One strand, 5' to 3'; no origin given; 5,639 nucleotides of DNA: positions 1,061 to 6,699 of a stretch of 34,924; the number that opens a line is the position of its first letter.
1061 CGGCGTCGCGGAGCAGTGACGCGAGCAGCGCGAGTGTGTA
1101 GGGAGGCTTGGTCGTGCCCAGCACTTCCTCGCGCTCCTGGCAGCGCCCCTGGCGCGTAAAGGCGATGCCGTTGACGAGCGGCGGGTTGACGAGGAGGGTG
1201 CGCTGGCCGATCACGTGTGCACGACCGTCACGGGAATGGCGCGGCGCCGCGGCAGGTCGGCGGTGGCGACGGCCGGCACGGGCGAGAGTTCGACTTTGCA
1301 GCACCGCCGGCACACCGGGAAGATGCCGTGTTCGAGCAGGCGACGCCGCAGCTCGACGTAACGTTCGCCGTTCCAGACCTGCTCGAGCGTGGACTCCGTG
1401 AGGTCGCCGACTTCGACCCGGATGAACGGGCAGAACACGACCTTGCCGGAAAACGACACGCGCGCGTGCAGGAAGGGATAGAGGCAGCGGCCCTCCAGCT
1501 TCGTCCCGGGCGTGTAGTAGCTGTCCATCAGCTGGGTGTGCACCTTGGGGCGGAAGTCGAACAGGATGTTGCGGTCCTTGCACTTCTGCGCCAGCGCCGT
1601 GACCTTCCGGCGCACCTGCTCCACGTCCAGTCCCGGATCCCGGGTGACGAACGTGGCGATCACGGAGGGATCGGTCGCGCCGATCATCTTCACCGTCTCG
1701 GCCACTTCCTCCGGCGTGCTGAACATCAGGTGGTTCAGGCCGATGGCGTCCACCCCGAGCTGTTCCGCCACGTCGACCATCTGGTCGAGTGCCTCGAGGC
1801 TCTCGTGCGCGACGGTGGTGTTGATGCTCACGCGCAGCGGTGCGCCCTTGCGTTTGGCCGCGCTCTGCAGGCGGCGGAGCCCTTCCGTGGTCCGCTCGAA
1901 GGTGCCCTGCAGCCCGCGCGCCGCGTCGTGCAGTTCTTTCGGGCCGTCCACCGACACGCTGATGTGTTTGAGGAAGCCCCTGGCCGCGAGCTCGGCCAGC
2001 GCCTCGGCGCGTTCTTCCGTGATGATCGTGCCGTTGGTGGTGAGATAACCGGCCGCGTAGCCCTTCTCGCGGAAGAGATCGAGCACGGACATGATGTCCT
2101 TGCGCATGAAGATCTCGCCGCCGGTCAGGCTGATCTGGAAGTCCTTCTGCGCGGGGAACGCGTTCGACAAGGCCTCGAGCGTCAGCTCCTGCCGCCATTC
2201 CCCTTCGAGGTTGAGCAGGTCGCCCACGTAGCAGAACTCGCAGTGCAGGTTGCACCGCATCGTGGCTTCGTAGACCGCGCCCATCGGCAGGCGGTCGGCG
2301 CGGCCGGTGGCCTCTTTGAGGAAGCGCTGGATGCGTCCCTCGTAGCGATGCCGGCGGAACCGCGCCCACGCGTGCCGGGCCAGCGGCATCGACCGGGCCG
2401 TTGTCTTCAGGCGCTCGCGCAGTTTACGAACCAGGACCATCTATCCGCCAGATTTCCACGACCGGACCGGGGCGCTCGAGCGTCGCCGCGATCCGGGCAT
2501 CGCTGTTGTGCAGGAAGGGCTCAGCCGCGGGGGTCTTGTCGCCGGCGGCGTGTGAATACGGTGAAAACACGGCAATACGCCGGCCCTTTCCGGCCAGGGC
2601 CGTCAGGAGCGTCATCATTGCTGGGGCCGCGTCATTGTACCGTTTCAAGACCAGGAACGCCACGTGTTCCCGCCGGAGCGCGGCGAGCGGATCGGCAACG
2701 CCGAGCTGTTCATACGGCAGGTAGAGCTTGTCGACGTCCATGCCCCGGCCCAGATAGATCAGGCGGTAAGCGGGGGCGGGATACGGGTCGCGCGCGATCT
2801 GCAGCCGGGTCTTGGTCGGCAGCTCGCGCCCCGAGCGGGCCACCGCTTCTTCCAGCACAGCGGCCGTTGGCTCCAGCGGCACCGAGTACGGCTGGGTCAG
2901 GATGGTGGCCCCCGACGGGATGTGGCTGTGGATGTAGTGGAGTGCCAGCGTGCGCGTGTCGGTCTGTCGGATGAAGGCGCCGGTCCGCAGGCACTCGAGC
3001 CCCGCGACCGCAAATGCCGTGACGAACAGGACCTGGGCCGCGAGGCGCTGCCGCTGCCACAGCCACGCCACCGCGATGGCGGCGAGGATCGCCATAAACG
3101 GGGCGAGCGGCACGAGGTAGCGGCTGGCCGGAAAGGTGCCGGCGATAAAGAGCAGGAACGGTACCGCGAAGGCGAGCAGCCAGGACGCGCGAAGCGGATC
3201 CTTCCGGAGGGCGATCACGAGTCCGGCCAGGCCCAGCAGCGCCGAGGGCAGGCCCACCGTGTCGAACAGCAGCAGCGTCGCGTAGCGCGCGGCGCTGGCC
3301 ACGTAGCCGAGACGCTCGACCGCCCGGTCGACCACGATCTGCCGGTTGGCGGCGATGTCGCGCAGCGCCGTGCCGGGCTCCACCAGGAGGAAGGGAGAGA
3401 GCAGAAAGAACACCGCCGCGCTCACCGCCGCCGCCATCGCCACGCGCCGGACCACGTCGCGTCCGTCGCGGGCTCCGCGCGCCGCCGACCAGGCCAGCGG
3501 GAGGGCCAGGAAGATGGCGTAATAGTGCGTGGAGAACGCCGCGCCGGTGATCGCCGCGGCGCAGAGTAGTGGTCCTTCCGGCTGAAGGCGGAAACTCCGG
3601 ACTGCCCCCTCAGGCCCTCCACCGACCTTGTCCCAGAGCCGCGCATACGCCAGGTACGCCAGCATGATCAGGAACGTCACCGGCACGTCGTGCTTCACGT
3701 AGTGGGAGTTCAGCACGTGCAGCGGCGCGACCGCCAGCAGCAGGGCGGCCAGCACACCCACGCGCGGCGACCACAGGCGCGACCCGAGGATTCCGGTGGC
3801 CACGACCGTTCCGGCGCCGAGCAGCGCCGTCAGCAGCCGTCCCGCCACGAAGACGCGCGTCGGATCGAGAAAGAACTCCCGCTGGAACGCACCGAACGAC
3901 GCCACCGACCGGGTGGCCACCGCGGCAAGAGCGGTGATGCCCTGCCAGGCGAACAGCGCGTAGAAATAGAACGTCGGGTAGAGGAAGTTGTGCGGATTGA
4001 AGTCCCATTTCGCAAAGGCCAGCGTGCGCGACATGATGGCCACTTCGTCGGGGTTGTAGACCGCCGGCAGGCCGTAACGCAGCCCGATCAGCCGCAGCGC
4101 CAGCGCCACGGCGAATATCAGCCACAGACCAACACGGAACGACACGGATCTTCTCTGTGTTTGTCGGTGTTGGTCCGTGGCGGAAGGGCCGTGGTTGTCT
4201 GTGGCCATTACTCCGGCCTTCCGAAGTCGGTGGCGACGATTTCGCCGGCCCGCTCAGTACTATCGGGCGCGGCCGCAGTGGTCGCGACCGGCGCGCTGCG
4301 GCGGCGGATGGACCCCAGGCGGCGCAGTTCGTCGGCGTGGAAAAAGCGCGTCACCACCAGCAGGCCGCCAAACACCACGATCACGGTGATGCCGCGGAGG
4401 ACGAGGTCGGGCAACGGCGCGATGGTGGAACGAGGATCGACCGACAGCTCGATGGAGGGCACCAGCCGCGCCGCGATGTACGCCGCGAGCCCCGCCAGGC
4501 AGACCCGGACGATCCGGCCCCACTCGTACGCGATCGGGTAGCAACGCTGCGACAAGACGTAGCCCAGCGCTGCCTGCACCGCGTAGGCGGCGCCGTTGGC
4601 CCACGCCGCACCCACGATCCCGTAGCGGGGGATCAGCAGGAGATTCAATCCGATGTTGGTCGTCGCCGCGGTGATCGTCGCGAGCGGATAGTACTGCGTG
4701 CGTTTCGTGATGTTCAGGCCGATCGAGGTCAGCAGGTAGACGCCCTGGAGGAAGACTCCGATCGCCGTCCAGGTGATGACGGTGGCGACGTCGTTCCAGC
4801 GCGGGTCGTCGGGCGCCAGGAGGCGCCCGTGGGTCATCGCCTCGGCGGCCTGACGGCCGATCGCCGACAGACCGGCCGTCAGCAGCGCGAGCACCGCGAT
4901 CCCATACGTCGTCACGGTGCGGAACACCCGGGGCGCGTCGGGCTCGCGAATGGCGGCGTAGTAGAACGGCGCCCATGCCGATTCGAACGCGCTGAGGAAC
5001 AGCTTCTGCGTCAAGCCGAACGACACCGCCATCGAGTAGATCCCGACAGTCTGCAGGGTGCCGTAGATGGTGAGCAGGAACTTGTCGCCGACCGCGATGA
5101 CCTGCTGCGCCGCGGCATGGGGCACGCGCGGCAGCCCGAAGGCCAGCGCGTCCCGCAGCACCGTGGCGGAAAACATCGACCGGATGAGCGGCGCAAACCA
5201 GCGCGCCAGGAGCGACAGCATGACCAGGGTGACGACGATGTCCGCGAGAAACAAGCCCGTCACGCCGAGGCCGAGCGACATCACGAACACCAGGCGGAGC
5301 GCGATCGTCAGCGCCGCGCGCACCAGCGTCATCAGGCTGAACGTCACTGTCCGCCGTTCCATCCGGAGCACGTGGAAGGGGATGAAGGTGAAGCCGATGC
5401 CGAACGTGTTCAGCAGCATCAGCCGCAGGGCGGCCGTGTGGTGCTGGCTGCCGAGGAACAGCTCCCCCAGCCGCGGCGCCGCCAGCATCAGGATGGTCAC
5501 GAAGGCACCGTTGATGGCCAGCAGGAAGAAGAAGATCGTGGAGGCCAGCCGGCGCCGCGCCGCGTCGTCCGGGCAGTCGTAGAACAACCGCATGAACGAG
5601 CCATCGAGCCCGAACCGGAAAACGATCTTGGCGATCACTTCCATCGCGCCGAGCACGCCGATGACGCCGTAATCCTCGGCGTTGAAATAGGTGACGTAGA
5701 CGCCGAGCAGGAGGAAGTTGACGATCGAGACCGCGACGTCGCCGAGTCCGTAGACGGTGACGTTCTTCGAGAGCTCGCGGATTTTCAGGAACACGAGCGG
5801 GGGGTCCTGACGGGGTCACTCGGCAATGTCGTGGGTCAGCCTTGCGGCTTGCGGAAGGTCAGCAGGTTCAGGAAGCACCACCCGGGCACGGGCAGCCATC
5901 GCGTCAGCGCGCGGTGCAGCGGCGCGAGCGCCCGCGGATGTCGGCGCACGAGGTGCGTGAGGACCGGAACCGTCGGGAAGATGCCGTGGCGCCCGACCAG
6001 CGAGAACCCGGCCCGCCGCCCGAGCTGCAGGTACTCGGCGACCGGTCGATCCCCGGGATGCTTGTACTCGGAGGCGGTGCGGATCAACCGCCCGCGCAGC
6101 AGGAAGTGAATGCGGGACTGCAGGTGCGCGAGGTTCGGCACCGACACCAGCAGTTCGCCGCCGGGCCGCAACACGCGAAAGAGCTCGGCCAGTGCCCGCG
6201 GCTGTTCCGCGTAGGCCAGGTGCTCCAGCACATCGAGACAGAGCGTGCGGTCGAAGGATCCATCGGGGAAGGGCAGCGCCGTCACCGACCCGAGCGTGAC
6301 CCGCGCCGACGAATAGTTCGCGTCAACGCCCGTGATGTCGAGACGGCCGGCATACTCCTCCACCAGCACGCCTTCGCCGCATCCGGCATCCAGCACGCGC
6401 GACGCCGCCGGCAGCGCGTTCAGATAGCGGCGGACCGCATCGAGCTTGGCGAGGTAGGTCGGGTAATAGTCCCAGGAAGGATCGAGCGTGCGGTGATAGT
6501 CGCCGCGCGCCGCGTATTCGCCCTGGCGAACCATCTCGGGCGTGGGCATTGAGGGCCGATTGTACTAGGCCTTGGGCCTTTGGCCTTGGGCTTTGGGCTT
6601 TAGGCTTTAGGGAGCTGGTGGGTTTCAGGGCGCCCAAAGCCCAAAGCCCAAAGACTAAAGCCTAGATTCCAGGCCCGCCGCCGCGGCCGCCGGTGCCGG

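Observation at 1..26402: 26-kb, 22-gene co-directional envelope-glycan operon with three GT-C enzymes and four polyprenyl-phosphate-type GT2 synthases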

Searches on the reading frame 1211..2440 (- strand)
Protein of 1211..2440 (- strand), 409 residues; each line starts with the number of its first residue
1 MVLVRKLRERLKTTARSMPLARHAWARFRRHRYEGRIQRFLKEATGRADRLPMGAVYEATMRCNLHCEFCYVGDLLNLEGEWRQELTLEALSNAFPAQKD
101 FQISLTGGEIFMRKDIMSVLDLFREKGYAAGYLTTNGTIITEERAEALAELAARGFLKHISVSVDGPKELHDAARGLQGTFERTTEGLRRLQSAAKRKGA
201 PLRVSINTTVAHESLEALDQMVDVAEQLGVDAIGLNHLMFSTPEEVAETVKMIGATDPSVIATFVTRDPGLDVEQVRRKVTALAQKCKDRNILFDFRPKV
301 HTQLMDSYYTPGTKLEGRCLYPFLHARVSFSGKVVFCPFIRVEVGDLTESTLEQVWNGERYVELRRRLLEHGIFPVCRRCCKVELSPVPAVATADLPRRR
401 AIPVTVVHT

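Call 8: search_protein_families(library=pfam, proteins=[window:1214-2440:-], max_evalue=0.01)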
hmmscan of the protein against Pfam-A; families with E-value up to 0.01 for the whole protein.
window:1214-2440:- (409 aa): 3 families
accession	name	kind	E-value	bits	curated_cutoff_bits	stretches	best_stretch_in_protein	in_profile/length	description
PF04055.27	Radical_SAM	-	2.1e-18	67.5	29.5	1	59-223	3-164/166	Radical SAM superfamily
PF13186.11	SPASM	-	1.2e-10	42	21.5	1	319-380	1-66/67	Iron-sulfur cluster-binding domain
PF13353.11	Fer4_12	-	1.2e-07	32.6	22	1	62-173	14-122/137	4Fe-4S single cluster domain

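Call 11: search_protein_families(library=ncbifam, proteins=[window:1214-2440:-], max_evalue=0.001)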
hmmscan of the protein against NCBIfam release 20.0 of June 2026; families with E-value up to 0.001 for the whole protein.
window:1214-2440:- (409 aa): 72 families (the best 25 are shown)
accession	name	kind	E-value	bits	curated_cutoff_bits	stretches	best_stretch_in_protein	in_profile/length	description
TIGR04545.1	rSAM_ahbD_hemeb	equivalog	1.7e-26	93.4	500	1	57-366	4-297/339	heme b synthase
TIGR04347.1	pseudo_SAM_Halo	equivalog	9.4e-25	87.7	525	1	55-246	40-220/390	TIGR04347 family pseudo-SAM/SPASM protein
TIGR04051.1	rSAM_NirJ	equivalog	1.1e-23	83.8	515.45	1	57-242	6-180/354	heme d1 biosynthesis radical SAM protein NirJ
TIGR04317.1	W_rSAM_matur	equivalog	4.3e-22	78.7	380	1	58-382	9-315/349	tungsten cofactor oxidoreductase radical SAM maturase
TIGR04055.1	rSAM_NirJ2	equivalog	5.9e-22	78.6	500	1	57-366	4-283/326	putative heme d1 biosynthesis radical SAM protein NirJ2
NF033640.1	N_Twi_rSAM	subfamily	9.5e-22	77.6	170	2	62-245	120-315/398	twitch domain-containing radical SAM protein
TIGR04053.2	TIGR04053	equivalog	1.1e-21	77.5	395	1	50-233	5-181/366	TIGR04053 family radical SAM/SPASM domain-containing protein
TIGR04054.1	rSAM_NirJ1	equivalog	2.1e-21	76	650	1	54-242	37-214/387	putative heme d1 biosynthesis radical SAM protein NirJ1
NF050035.1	rSAM_WgK_link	exception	7e-21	74.6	650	1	59-233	15-179/367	radical SAM/SPASM peptide maturase WgkB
TIGR04546.1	rSAM_ahbC_deAc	equivalog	1.3e-20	73.6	650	1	49-242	36-217/390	12,18-didecarboxysiroheme deacetylase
NF045574.1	sacti_mat_StsB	exception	2.4e-20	72.9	625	1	56-235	99-266/466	StsB family radical SAM/SPASM domain sactipeptide maturase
TIGR04251.1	SCM_rSAM_ScmF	equivalog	1.3e-19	70.8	400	1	59-240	10-184/353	SynChlorMet cassette radical SAM/SPASM protein ScmF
TIGR04133.1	rSAM_w_lipo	hypoth_equivalog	7.1e-19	67.9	425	1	41-232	13-196/350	TIGR04133 family radical SAM/SPASM protein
TIGR04250.1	SCM_rSAM_ScmE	equivalog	3e-18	65.9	400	1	58-383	8-320/358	SynChlorMet cassette radical SAM/SPASM protein ScmE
TIGR04311.1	rSAM_Geo_metal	subfamily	4.5e-18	65.5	400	1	56-247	6-196/423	radical SAM/SPASM family putative metalloenzyme maturase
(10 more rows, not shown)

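Call 16: find_encoding_contigs(protein=window:1211-2440:-, flank=10000, max_places=6)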
Protein window:1211-2440:- (409 aa): no gene with exactly this product is on record in the collection.
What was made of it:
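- Tried and rejected: An exact-sequence look-up of G2 in public assemblies found nothing (call 16).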

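Call 69: search_solved_structures(query=window:1214-2440:-, max_evalue=0.01)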
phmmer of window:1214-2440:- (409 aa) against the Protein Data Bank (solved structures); distinct sequences matched with E-value up to 0.01: 9.
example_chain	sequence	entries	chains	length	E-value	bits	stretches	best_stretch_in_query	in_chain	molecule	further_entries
6efn_A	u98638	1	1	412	1.4e-08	37.3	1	34-220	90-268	Sporulation killing factor maturation protein SkfB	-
6c8v_A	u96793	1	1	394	7.1e-05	25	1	51-240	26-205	Coenzyme PQQ synthesis protein E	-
8wm2_A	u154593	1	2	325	0.00015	24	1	61-231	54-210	Fe-S radical SAM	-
5wgg_A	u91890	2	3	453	0.0011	21.2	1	60-175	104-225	Radical SAM domain protein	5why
7wzv_A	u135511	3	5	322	0.0017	20.5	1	44-141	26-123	4Fe-4S cluster-binding domain-containing protein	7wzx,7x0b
4k37_A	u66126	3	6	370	0.0031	19.6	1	58-175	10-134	Anaerobic sulfatase-maturating enzyme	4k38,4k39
4k36_A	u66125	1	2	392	0.0035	19.4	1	58-175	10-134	Anaerobic sulfatase-maturating enzyme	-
4m7t_A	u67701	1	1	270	0.0036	19.4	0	312-385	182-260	BtrN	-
4m7s_A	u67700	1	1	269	0.0053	18.9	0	312-385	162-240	BtrN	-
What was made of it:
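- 1211..2440 (-): G2, radical SAM/SPASM enzyme. Nearest solved relatives are SkfB (1e-8), PqqE and anSME (call 69).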

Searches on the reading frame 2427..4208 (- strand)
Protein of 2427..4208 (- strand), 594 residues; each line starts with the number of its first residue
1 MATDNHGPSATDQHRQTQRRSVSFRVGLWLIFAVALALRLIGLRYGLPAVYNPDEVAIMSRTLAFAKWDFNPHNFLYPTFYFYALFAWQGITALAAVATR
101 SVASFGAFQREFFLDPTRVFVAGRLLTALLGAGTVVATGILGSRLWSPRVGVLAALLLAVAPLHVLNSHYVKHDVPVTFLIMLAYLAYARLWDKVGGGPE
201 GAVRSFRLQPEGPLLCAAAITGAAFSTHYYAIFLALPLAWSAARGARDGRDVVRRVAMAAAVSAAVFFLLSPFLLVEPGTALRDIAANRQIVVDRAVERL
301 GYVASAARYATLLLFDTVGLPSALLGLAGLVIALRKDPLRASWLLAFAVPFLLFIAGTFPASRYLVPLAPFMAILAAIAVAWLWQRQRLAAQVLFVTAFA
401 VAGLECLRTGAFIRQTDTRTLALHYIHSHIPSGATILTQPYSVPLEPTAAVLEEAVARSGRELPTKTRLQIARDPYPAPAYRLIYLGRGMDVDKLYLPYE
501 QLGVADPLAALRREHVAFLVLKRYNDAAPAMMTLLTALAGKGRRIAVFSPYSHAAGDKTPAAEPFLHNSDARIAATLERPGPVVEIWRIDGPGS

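Call 8: search_protein_families(library=pfam, proteins=[window:2427-4208:-], max_evalue=0.01)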
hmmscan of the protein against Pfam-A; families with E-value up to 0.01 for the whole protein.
window:2427-4208:- (594 aa): 2 families
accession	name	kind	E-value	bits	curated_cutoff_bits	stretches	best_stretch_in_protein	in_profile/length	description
PF02366.24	PMT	-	1.2e-07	32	22.7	1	118-239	80-193/245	Dolichyl-phosphate-mannose-protein mannosyltransferase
PF13231.12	PMT_2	-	0.00016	22.3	26.1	1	121-274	22-158/160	Dolichyl-phosphate-mannose-protein mannosyltransferase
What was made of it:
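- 2424..4208 (-): G3, GT-C (PMT/GT39-like) glycosyltransferase, 594 aa; variable among relatives. Pfam PMT 32 bits, above the 22.7 gathering cut-off (call 8).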

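Call 11: search_protein_families(library=ncbifam, proteins=[window:2427-4208:-], max_evalue=0.001)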
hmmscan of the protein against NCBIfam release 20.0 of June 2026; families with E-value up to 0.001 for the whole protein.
window:2427-4208:- (594 aa): 0 families

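Call 37: search_solved_structures(query=A3, max_evalue=1)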
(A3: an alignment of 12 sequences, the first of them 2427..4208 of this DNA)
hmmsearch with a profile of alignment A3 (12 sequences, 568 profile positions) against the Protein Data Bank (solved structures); distinct sequences matched with E-value up to 1: 1.
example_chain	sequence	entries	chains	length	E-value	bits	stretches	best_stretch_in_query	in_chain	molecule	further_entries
6p25_A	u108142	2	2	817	0.0054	18.5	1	95-246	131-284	Dolichyl-phosphate-mannose--protein mannosyltransferase 1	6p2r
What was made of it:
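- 2424..4208 (-): A profile hits yeast Pmt1 6p25 at E 0.005 (call 37).
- On GT-C glycosyltransferase superfamily (G3, G11, G19): G3: Pfam PMT 32 bits against a 22.7 cut-off, and Pmt1 6p25 at E 0.005 (calls 8, 37).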

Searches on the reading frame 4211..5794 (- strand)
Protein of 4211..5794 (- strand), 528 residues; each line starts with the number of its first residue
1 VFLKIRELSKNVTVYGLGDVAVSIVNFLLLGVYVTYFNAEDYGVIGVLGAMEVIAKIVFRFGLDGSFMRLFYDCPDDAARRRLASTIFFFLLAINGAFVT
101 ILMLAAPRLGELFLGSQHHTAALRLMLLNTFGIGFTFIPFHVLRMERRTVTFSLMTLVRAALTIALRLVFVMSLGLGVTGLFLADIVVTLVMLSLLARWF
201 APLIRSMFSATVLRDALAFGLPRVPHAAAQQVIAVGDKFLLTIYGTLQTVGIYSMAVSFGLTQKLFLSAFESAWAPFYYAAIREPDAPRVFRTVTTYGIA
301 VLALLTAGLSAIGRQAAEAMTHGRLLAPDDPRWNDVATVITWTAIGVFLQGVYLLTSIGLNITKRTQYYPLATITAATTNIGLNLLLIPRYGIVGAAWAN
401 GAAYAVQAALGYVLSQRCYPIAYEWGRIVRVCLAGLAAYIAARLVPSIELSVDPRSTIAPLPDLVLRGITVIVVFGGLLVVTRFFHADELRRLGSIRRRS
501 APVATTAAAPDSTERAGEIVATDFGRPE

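Call 8: search_protein_families(library=pfam, proteins=[window:4211-5794:-], max_evalue=0.01)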
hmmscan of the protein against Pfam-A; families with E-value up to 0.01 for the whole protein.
window:4211-5794:- (528 aa): 2 families
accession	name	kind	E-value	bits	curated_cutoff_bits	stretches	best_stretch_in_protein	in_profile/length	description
PF13440.11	Polysacc_synt_3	-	9.1e-08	32.1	23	1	39-259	8-220/293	Polysaccharide biosynthesis protein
PF01943.22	Polysacc_synt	-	5.2e-07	29.8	28.2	1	9-276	2-268/274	Polysaccharide biosynthesis protein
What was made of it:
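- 4208..5794 (-): G4, MOP-superfamily (Polysacc_synt/Wzx-like) flippase, about 12 TM. Pfam Polysacc_synt_3 32 bits and Polysacc_synt 30 bits, both above gathering cut-offs (call 8).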

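Call 11: search_protein_families(library=ncbifam, proteins=[window:4211-5794:-], max_evalue=0.001)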
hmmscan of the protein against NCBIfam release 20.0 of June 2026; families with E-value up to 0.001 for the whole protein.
window:4211-5794:- (528 aa): 2 families
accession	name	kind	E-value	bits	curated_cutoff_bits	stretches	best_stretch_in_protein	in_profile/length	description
NF050818.1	PolSacchBiosHfsF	equivalog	1.3e-14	54.1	700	1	19-448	13-436/468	polysaccharide biosynthesis protein HfsF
TIGR00797.1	matE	subfamily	1.9e-06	27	147.4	1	340-417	118-194/396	MATE family efflux transporter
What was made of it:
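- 4208..5794 (-): HfsF 54 bits and matE 27 bits, below cut-offs (call 11).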

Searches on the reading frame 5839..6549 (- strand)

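Call 8: search_protein_families(library=pfam, proteins=[window:5839-6549:-], max_evalue=0.01)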
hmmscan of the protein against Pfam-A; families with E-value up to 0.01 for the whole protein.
window:5839-6549:- (237 aa): 10 families
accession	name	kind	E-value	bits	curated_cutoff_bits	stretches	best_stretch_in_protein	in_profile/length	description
PF08241.18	Methyltransf_11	-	1.9e-16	60.9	21.2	1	53-134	1-94/95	Methyltransferase domain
PF13649.12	Methyltransf_25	-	4.8e-15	56.5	27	1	52-131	1-97/97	Methyltransferase domain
PF13489.12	Methyltransf_23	-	1.7e-14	54.3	27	1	37-183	11-160/164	Methyltransferase domain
PF13847.12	Methyltransf_31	-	1.8e-10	41.1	27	1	49-143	4-118/145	Methyltransferase domain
PF07021.18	MetW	-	2.8e-08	34.1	21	1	43-158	8-130/193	Methionine biosynthesis protein MetW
PF08242.18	Methyltransf_12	-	3.2e-08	34.6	30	1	53-133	1-98/98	Methyltransferase domain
PF05148.21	Methyltransf_8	-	9.8e-07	29.3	27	1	34-146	58-162/219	Hypothetical methyltransferase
PF01209.24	Ubie_methyltran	-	0.00071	19.4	20.1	1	84-135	102-151/233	ubiE/COQ5 methyltransferase family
PF02353.26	CMAS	-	0.0013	18.6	27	0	35-136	50-165/273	Mycolic acid cyclopropane synthetase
PF03141.22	Methyltransf_29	-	0.0066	15.5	23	0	88-141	171-223/506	Putative S-adenosyl-L-methionine-dependent methyltransferase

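Call 11: search_protein_families(library=ncbifam, proteins=[window:5839-6549:-], max_evalue=0.001)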
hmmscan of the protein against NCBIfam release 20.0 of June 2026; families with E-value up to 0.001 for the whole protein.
window:5839-6549:- (237 aa): 20 families
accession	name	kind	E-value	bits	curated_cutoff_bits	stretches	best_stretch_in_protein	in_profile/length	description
NF045667.1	MTase_DVU1556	equivalog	1.6e-12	47.3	155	1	45-136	19-120/213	DVU_1556 family methyltransferase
TIGR02081.1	metW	equivalog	6.2e-10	38.9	189.5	1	41-155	6-127/194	methionine biosynthesis protein MetW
NF043040.1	corrin_prot_MT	hypoth_equivalog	2.9e-08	33.4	180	0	94-137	106-149/216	corrinoid protein-associated methyltransferase CpaM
TIGR01983.1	UbiG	equivalog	8.3e-07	28.5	102.95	1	49-139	50-155/228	bifunctional 2-polyprenyl-6-hydroxyphenol methylase/3-demethylubiquinol 3-O-methyltransferase UbiG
NF047649.1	MTase_UXPK_star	exception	9.7e-07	28.1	460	1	79-136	127-182/283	methyltransferase/UXPK-star double selenoprotein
NF045825.1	FAmtase_mtf2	equivalog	1.1e-06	28.1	400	1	86-135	111-158/248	fatty-acid O-methyltransferase Mtf2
NF041537.1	ArsM_AhpD_UU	exception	1.6e-06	27.2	510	1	77-137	124-182/345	arsenite methyltransferase/AhpD domain selenoprotein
TIGR02021.1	BchM-ChlM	equivalog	3.1e-06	26.8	158.9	1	46-123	52-143/218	magnesium protoporphyrin IX methyltransferase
NF045823.1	PthPhpthDimycoMt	equivalog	4.9e-06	25.9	300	1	85-134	118-165/256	phthiotriol/phenolphthiotriol dimycocerosates methyltransferase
NF001241.0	PRK00216.1-2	equivalog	9.2e-06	25.5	327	1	82-136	96-148/231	demethylmenaquinone methyltransferase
NF001240.0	PRK00216.1-1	equivalog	2.1e-05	23.7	378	1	83-135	118-168/251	bifunctional demethylmenaquinone methyltransferase/2-methoxy-6-polyprenyl-1,4-benzoquinol methylase UbiE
NF041536.1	ArsM_DUF2284_UU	exception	3.8e-05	22.2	575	1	85-136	132-181/459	arsenite methyltransferase/DUF2284 domain selenoprotein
NF007610.0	PRK10258.1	equivalog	6.5e-05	22.4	342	1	49-134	43-137/251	malonyl-ACP O-methyltransferase BioC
NF008823.0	PRK11873.1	subfamily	0.00012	21.7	263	1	78-136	126-182/272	arsenite methyltransferase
NF041255.1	mycofact_MftM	equivalog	0.00012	21.5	200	1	83-138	189-242/289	mycofactocin oligosaccharide methyltransferase MftM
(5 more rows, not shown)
